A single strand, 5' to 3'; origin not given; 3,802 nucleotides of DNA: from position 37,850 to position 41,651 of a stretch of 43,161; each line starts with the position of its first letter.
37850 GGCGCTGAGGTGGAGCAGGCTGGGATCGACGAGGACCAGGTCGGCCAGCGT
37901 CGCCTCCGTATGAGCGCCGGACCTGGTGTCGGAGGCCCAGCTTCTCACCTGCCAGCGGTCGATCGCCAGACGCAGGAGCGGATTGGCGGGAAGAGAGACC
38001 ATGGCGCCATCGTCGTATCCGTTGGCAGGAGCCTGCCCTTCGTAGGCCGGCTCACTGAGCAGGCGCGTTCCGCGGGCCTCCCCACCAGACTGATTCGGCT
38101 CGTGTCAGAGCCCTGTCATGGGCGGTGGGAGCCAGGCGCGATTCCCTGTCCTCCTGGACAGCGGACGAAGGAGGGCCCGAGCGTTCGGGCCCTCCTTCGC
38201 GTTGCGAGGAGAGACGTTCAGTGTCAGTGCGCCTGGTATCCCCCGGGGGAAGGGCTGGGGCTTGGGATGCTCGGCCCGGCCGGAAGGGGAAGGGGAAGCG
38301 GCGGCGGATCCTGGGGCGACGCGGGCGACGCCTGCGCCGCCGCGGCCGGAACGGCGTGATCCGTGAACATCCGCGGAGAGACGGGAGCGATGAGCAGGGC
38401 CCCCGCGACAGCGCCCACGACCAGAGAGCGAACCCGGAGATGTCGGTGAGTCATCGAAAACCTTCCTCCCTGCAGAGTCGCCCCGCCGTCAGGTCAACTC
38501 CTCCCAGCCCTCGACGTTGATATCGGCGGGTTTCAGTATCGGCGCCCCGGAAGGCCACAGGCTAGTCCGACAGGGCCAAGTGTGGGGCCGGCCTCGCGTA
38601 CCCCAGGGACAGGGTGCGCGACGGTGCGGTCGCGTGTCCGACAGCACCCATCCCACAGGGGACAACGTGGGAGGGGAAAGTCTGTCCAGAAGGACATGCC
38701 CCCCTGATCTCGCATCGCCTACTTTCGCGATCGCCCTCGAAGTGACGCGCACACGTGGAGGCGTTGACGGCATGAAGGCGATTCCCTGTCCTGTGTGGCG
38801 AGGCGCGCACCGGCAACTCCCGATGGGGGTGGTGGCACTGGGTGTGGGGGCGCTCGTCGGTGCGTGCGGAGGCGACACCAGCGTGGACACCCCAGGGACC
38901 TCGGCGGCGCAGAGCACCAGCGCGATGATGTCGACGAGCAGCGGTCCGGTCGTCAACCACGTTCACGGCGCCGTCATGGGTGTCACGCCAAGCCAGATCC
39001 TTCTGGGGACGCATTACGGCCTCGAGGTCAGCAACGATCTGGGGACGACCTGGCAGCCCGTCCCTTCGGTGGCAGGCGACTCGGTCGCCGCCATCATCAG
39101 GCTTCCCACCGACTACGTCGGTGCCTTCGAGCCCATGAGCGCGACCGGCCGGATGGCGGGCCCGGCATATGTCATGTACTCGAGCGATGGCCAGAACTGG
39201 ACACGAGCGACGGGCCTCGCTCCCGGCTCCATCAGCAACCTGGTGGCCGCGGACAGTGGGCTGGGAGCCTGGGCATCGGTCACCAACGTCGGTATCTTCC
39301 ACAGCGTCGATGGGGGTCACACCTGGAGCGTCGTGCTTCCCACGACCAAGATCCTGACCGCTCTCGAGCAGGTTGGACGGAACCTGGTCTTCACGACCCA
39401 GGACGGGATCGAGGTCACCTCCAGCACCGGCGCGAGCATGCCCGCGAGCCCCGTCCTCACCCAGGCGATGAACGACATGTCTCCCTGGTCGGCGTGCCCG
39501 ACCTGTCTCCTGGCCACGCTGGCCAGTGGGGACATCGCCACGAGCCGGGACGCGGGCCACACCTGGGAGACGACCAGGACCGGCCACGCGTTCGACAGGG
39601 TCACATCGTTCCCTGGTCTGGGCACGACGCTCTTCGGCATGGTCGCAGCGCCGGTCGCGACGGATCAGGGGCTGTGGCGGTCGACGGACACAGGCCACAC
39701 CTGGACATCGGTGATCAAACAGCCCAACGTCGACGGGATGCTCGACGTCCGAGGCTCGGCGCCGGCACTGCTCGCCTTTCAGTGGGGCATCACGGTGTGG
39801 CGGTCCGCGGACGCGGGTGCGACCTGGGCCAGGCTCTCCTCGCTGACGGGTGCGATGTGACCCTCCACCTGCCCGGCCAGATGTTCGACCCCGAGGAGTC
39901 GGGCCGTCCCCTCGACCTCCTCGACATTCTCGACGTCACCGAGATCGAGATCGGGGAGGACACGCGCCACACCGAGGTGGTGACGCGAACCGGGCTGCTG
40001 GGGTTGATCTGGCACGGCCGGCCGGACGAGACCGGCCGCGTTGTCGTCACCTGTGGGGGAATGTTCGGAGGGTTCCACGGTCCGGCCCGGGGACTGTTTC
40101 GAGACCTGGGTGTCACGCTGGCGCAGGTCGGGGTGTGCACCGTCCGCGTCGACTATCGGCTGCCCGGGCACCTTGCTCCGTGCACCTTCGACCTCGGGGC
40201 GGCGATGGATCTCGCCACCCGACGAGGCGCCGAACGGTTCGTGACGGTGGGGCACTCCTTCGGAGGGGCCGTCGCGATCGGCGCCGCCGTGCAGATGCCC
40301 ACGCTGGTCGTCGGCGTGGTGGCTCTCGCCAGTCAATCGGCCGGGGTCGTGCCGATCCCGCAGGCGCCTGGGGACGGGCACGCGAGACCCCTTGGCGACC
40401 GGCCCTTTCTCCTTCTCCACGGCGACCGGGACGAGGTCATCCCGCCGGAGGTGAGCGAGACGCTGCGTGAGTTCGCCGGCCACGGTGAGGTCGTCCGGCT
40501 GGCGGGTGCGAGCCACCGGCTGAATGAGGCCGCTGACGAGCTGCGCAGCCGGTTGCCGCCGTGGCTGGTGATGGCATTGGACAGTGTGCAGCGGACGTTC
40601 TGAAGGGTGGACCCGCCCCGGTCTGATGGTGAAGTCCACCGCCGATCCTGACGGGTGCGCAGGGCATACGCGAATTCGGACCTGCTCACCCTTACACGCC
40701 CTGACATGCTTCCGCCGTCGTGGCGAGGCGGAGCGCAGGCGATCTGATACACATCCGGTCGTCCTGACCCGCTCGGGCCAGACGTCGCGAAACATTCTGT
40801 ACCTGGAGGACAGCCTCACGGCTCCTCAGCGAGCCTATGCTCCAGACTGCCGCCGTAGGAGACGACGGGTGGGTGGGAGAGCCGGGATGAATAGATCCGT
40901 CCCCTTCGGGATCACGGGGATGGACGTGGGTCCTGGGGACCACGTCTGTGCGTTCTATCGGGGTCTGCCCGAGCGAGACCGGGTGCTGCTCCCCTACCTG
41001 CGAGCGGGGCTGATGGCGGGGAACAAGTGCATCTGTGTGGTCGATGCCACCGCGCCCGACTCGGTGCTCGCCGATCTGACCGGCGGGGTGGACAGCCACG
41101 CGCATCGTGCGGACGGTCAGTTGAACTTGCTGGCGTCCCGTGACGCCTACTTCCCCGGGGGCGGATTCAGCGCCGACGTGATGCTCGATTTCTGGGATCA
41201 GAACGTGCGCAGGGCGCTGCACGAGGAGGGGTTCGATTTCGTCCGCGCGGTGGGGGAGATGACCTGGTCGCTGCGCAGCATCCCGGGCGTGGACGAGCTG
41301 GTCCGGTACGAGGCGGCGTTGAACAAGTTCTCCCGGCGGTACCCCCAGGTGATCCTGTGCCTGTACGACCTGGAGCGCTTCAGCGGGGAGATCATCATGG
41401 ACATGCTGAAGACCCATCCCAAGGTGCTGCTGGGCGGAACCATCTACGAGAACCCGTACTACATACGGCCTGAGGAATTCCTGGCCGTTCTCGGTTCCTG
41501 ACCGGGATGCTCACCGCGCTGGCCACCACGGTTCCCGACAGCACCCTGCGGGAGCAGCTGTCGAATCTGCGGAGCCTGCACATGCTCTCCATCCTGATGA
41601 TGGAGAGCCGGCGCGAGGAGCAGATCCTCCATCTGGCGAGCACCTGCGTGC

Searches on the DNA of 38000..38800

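Call 60: search_rna_families(source=window, start=38000, end=38800, threshold=evalue, max_evalue=10)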
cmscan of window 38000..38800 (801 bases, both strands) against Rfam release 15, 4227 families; matches with E-value up to 10: 10.
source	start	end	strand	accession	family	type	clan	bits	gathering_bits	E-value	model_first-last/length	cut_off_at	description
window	38159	38204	+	RF02010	mir-3180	Gene; miRNA;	-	22.3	99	0.59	1-92/92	no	mir-3180 microRNA precursor family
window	38149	38210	-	RF00959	mir-612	Gene; miRNA;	-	21.8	100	0.23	1-86/86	no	mir-612 microRNA precursor family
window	38110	38198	+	RF02233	sX14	Gene; sRNA;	-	20.5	80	0.23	1-92/92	no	Xanthomonas sRNA sX14/Xoo3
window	38322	38378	+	RF03047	RAGATH-16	Gene; sRNA;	-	20.4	65.6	0.39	1-72/72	no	RAGATH-16 RNA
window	38122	38200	+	RF01023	mir-940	Gene; miRNA;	-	19.4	106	4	1-94/94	no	mir-940 microRNA precursor family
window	38165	38202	+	RF03383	mir-1976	Gene; miRNA;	-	19.1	71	0.56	1-52/52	no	mir-1976 microRNA precursor family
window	38586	38645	-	RF01677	P35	Gene; sRNA;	-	17.5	70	6.7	1-62/62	no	Pseudomonas sRNA P35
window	38167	38198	+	RF03296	MIR8788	Gene; miRNA;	-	17.2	124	5.7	1-138/138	no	MIR8788 microRNA precursor family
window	38068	38126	-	RF02803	PyrR205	Gene; snRNA; snoRNA; HACA-box;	-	13.7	35.6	5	1-61/61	no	Pyrobaculum sRNA 205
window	38308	38347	-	RF02271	uc_338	Cis-reg;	-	10.6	120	8.6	56-95/180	no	TUC338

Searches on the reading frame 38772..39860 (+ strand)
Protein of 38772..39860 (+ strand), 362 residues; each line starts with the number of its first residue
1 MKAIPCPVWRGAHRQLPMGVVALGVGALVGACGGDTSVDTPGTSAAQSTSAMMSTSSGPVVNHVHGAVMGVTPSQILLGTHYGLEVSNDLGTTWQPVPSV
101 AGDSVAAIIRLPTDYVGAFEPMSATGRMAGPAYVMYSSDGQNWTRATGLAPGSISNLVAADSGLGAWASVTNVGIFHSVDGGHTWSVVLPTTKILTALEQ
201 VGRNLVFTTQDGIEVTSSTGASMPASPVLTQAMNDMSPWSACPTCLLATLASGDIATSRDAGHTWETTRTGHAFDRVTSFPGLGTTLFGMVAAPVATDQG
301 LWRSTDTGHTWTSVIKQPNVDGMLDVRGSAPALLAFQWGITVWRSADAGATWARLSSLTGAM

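Call 13: search_protein_families(library=pfam, proteins=[window:38772-39860:+], max_evalue=0.01)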
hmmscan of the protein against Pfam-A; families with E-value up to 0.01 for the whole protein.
window:38772-39860:+ (362 aa): 4 families
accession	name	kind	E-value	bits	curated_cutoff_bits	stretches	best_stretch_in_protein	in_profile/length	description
PF02012.26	BNR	-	1.3e-06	28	27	0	176-186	1-11/12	BNR/Asp-box repeat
PF15902.12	Sortilin-Vps10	-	2.1e-06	27.3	33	0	301-355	3-60/446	Sortilin, neurotensin receptor 3,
PF00754.31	F5_F8_type_C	-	5.5e-05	23.7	28.2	0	80-100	64-85/127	F5/8 type C domain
PF13810.12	DUF4185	-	0.0025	17.5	39.5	0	253-292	127-166/309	Domain of unknown function (DUF4185)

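Call 23: find_encoding_contigs(protein=window:38772-39860:+, flank=3000, max_places=6)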
Protein window:38772-39860:+ (362 aa): no gene with exactly this product is on record in the collection.

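Call 24: find_homologous_proteins(query=window:38772-39860:+, max_evalue=1e-10)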
Query window:38772-39860:+ (362 aa): 10 proteins with E <= 1e-10 among 8000 candidates.
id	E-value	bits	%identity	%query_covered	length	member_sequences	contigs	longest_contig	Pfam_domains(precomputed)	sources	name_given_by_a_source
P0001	2.7e-230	782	98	100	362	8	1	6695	PF02012.27,PF15902.13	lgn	-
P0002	1.1e-135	470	67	84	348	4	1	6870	PF02012.27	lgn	-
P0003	1.9e-129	450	85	67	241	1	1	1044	-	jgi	jgi:hypothetical protein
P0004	1.2e-119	418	60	94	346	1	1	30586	PF02012.27,PF15902.13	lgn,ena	-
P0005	5.3e-108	379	53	91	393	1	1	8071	PF25852.1,PF02012.27,PF15902.13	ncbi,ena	-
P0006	1.2e-92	329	52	86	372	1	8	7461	PF02012.27,PF15902.13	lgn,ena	-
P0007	1.1e-82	296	49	85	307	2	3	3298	PF02012.27,PF15902.13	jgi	jgi:hypothetical protein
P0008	3.7e-78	281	43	93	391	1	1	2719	PF25852.1,PF02012.27,PF15902.13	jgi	jgi:hypothetical protein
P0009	2.1e-75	272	45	88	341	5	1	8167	PF25852.1,PF15902.13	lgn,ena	-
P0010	4.3e-55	205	40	84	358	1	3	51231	PF02012.27,PF15902.13,PF13088.13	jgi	jgi:hypothetical protein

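Call 25: find_encoding_contigs(protein=P0001, flank=6000, max_places=4)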
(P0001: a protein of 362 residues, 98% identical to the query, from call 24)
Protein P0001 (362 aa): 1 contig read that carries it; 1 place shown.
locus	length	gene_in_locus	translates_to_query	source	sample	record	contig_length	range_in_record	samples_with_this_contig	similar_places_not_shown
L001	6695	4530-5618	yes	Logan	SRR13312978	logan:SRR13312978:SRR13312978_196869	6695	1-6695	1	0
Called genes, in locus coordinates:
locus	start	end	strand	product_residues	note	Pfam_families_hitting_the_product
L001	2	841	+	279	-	?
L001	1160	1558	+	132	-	-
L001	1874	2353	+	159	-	-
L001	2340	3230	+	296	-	PF00754:F5_F8_type_C, PF22633:F5_F8_type_C_2 (faint)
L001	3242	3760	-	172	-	-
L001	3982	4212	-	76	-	-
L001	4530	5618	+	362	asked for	PF02012:BNR (faint), PF15902:Sortilin-Vps10 (faint)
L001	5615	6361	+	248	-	PF12697:Abhydrolase_6 (faint), PF00561:Abhydrolase_1 (faint), PF12146:Hydrolase_4 (faint), PF02230:Abhydrolase_2 (weak)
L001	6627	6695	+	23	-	?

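Call 26: find_encoding_contigs(protein=P0002, flank=6000, max_places=4)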
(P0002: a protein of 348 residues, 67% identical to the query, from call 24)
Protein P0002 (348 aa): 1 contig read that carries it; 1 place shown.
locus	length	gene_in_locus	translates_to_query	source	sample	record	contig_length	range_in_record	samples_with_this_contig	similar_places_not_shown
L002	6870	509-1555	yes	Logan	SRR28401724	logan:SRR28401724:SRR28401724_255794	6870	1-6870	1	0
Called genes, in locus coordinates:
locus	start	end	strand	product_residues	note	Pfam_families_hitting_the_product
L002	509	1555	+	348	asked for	PF02012:BNR (faint)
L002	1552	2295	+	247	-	PF00561:Abhydrolase_1 (faint), PF12146:Hydrolase_4 (faint)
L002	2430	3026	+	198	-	PF14417:MEDS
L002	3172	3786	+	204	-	PF14417:MEDS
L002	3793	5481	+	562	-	PF17853:GGDEF_2, PF13556:HTH_30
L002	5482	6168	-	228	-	PF12802:MarR_2 (faint)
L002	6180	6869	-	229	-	?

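Call 27: find_encoding_contigs(protein=P0004, flank=8000, max_places=4)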
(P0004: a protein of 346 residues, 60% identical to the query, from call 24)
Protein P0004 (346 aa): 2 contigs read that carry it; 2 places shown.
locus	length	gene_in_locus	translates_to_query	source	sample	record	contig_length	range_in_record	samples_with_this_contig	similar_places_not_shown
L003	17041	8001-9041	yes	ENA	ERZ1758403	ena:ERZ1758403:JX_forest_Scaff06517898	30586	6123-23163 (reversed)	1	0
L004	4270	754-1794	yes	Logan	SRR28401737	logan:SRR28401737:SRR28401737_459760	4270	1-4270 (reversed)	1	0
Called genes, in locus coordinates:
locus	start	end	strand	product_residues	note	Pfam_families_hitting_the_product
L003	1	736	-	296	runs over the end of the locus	PF02653:BPD_transp_2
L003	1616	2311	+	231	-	PF00501:AMP-binding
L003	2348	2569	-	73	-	-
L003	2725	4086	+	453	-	-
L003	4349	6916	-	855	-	PF02653:BPD_transp_2, PF13476:AAA_23 (faint), PF13555:AAA_29 (faint), PF00005:ABC_tran, PF13304:AAA_21 (faint), PF00005:ABC_tran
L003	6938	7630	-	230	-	-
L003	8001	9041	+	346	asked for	PF02012:BNR (faint), PF15902:Sortilin-Vps10 (faint)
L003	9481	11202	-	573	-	PF00501:AMP-binding, PF13193:AMP-binding_C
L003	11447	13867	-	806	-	PF04055:Radical_SAM, PF19288:CofH_C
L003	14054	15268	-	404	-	PF00108:Thiolase_N, PF02801:Ketoacyl-synt_C (faint), PF08545:ACP_syn_III (faint), PF00109:ketoacyl-synt (weak), PF02803:Thiolase_C, PF22691:Thiolase_C_1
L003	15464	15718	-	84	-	-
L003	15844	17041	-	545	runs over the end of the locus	PF00501:AMP-binding, PF13193:AMP-binding_C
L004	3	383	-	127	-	?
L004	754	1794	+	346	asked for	PF02012:BNR (faint), PF15902:Sortilin-Vps10 (faint)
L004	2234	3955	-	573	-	PF00501:AMP-binding, PF13193:AMP-binding_C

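Call 32: find_encoding_contigs(protein=P0005, flank=6000, max_places=3)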
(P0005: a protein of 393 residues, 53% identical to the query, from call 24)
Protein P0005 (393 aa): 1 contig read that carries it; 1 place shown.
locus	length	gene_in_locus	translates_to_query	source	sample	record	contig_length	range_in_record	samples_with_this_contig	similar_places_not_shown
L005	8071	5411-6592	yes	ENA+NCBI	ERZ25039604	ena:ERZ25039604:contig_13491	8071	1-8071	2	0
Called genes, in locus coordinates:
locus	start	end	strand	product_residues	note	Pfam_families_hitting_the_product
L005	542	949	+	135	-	-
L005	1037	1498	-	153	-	-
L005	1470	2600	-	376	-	PF13458:Peripla_BP_6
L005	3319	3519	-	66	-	-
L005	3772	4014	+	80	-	-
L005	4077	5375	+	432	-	PF05425:CopD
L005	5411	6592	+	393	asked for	PF15902:Sortilin-Vps10 (faint), PF02012:BNR (faint), PF25852:DUF6242_C (faint)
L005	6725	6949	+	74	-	PF00127:Copper-bind (faint)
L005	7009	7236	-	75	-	-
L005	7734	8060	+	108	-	PF00005:ABC_tran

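Call 33: find_encoding_contigs(protein=P0006, flank=6000, max_places=4)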
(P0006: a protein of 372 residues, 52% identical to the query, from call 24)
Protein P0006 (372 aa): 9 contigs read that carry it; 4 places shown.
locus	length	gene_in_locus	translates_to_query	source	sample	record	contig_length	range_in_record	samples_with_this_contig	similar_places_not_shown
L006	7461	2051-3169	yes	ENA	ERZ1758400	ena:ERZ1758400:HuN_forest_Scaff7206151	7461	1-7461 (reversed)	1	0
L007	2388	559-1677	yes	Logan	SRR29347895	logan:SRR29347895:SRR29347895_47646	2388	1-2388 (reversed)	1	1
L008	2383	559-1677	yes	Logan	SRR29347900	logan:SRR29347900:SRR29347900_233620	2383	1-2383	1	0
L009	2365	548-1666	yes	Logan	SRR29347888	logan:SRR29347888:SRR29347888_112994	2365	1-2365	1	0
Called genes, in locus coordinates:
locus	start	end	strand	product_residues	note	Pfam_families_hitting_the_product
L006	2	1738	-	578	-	PF01642:MM_CoA_mutase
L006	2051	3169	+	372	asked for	PF15902:Sortilin-Vps10 (faint), PF02012:BNR (faint)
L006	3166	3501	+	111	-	-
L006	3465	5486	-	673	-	PF00664:ABC_membrane, PF00005:ABC_tran, PF02463:SMC_N (faint), PF13304:AAA_21 (faint)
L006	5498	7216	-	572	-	PF22626:LysX_preATP_grasp (faint), PF02655:ATP-grasp_3 (faint), PF08443:RimK (weak), PF14397:ATPgrasp_ST (faint), PF14243:R2K_3 (faint), PF05770:Ins134_P3_kin (faint), PF08443:RimK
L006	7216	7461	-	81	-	?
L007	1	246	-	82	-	?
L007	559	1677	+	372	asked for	PF15902:Sortilin-Vps10 (faint), PF02012:BNR (faint)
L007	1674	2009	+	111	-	-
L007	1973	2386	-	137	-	?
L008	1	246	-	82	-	?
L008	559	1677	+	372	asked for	PF15902:Sortilin-Vps10 (faint), PF02012:BNR (faint)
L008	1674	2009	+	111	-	-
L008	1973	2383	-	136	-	?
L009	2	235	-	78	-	?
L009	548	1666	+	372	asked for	PF15902:Sortilin-Vps10 (faint), PF02012:BNR (faint)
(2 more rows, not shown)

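Call 61: find_encoding_contigs(protein=P0003, flank=3000, max_places=3)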
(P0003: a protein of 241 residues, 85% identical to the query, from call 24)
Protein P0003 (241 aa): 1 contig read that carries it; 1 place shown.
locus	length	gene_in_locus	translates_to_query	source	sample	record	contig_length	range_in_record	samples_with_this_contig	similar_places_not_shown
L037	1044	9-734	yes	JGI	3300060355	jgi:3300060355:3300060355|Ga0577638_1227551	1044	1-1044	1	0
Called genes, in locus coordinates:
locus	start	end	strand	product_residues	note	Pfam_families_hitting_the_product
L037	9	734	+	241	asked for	-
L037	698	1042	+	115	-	?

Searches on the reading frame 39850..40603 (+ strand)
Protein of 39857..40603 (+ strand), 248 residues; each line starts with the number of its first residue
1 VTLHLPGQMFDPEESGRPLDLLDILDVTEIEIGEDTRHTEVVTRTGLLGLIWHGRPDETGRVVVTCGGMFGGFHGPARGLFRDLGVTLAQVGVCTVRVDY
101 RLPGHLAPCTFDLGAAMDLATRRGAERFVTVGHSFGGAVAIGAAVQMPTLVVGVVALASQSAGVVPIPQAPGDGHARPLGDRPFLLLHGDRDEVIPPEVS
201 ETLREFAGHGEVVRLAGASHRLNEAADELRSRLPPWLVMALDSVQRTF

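Call 13: search_protein_families(library=pfam, proteins=[window:39850-40470:+], max_evalue=0.01)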
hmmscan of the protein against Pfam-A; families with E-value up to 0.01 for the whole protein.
window:39850-40470:+ (206 aa): 0 families

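Call 38: search_protein_families(library=pfam, proteins=[window:39857-40603:+], max_evalue=0.001)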
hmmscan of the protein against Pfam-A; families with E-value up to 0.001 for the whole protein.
window:39857-40603:+ (248 aa): 4 families
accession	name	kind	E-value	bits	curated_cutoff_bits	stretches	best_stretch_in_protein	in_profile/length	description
PF12146.15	Hydrolase_4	-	1.5e-07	31.4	27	0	112-160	61-110/239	Serine aminopeptidase, S33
PF00561.26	Abhydrolase_1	-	2.1e-07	31.3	25.8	0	180-220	198-238/245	alpha/beta hydrolase fold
PF02230.22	Abhydrolase_2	-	4.3e-06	27.1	23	1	121-206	100-181/217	Phospholipase/Carboxylesterase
PF12697.13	Abhydrolase_6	-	4.9e-06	27.8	26.3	0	83-170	19-101/217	Alpha/beta hydrolase family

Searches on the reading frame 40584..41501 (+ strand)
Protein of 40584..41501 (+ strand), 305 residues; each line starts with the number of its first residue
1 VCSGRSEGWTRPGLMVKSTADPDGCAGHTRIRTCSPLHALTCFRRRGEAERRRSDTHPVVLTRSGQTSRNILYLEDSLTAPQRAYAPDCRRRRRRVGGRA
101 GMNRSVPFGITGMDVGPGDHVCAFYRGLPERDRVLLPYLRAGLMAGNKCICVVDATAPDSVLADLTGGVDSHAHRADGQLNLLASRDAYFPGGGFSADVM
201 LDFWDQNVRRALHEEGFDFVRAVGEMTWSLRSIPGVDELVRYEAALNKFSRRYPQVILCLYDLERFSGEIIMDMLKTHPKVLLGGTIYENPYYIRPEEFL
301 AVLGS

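Call 13: search_protein_families(library=pfam, proteins=[window:40584-41501:+], max_evalue=0.01)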
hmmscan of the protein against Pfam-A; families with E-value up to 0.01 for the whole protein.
window:40584-41501:+ (305 aa): 1 family
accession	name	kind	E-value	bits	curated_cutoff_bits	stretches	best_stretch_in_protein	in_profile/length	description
PF14417.12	MEDS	-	2.5e-46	157.9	29.8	1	119-279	1-161/161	MEDS: MEthanogen/methylotroph, DcmR Sensory domain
